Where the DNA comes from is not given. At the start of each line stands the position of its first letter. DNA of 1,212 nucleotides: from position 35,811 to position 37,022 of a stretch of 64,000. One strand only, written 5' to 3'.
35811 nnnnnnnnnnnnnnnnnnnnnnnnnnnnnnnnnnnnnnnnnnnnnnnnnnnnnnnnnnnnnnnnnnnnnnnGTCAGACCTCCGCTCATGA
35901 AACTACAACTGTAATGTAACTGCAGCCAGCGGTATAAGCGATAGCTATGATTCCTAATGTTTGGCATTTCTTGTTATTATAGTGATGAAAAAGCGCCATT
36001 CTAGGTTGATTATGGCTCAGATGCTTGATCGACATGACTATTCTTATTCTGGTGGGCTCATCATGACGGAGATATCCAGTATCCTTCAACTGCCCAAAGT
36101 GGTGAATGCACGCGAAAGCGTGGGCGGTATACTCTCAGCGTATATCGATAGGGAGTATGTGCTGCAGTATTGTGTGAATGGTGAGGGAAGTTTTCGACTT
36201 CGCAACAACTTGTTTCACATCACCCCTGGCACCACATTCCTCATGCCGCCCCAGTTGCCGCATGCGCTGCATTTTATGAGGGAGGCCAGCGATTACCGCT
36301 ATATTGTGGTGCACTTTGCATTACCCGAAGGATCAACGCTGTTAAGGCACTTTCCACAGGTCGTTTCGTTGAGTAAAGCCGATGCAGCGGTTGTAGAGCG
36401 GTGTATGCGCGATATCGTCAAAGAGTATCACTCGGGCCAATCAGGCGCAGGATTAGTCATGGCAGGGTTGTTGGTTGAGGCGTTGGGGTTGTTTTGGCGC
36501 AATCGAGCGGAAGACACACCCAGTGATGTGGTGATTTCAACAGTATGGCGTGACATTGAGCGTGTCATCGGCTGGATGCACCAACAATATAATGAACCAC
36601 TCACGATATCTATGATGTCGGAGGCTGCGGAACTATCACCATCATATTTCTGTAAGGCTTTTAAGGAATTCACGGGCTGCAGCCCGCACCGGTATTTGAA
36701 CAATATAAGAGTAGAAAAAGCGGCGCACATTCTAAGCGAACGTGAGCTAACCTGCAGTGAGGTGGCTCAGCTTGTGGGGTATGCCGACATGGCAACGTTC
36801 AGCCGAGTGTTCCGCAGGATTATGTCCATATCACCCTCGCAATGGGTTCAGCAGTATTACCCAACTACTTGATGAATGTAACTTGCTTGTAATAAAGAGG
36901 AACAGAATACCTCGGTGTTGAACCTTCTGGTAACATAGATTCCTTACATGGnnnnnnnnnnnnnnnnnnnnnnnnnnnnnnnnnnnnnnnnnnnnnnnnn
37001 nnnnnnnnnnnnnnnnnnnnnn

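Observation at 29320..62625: CAZyme-dense locus whose enzyme set points at plant glycoprotein (extensin / arabinogalactan-protein) or pectic side-chain degradation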

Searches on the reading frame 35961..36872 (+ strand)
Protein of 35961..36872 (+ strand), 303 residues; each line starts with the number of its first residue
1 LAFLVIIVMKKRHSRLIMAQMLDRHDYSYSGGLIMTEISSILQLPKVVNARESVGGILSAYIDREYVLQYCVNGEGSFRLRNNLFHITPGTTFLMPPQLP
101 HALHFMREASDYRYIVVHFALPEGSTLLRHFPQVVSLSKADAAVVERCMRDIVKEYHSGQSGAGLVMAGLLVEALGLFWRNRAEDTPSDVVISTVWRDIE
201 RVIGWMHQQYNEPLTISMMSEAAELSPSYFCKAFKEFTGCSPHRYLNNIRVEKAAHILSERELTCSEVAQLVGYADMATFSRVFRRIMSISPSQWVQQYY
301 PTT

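Call 3: search_protein_families(library=pfam, proteins=[window:35961-36872:+], max_evalue=0.001)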
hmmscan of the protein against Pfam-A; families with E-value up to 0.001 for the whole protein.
window:35961-36872:+ (303 aa): 3 families
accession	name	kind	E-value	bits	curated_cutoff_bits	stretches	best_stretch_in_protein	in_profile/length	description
PF12833.13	HTH_18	-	5.4e-21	75.1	33.6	1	220-297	2-79/80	Helix-turn-helix domain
PF00165.29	HTH_AraC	-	1.1e-20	73.6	26.6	2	206-247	1-42/42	Bacterial regulatory helix-turn-helix proteins, AraC family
PF02311.25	AraC_binding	-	5.7e-11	42.7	21.1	1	65-156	23-116/135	AraC-like ligand binding domain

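Call 79: search_protein_families(library=ncbifam, proteins=[window:35961-36872:+], max_evalue=0.00001)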
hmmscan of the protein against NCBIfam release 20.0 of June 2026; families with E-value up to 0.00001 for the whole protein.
window:35961-36872:+ (303 aa): 20 families
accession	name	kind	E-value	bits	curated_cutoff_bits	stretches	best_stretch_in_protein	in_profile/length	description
NF007860.0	PRK10572.1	equivalog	1.3e-20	73.4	208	1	64-298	43-284/292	arabinose operon transcriptional regulator AraC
NF006902.0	PRK09393.1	equivalog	3.3e-18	66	425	1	189-299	212-322/327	transcriptional regulator FtrA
NF047455.1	TF_Staph_AryK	equivalog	1.2e-15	56.8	850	1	198-299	158-259/759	transcriptional regulator AryK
NF010028.0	PRK13503.1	equivalog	2.1e-14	53.6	288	1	198-298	172-272/278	HTH-type transcriptional activator RhaS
NF047788.1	TransRegPocR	equivalog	2.1e-14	53.5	500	1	198-298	190-290/296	transcriptional regulator PocR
TIGR04094.1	adjacent_YSIRK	equivalog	2.7e-14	52.9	200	1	197-295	285-382/383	YSIRK-targeted surface antigen transcriptional regulator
NF041686.2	ant_diox_reg_AndR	equivalog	3.3e-13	49.9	350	1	63-297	77-319/321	anthranilate 1,2-dioxygenase regulatory protein AndR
TIGR02297.1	HpaA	equivalog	8.2e-12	45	274.65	1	60-297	39-286/287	4-hydroxyphenylacetate catabolism regulatory protein HpaA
NF010025.2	PRK13500.1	equivalog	1.5e-11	44.4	525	1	164-298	144-277/282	HTH-type transcriptional activator RhaR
NF052371.1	TransRegGbdRPseu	equivalog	1.7e-11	43.8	480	1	199-294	227-322/365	choline metabolism transcriptional regulator GbdR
NF049932.1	TranspRegBtr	equivalog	2e-11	43.1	900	1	199-297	166-264/531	bacillibactin transport transcriptional regulator Btr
NF040475.1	chlor_reg_RclR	equivalog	4.8e-11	42.5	400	1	86-295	60-275/284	reactive chlorine-specific transcriptional regulator RclR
NF012144.2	ramA_TF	equivalog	8.3e-11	42.3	180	1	199-298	7-106/108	RamA family antibiotic efflux transcriptional regulator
NF049968.1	QhpR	equivalog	1.1e-10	41.2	250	1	243-295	231-283/284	AraC-like transcriptional regulator QhpR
NF007584.0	PRK10219.1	equivalog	2.2e-10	40.8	174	1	199-296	7-104/107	superoxide response transcriptional regulator SoxS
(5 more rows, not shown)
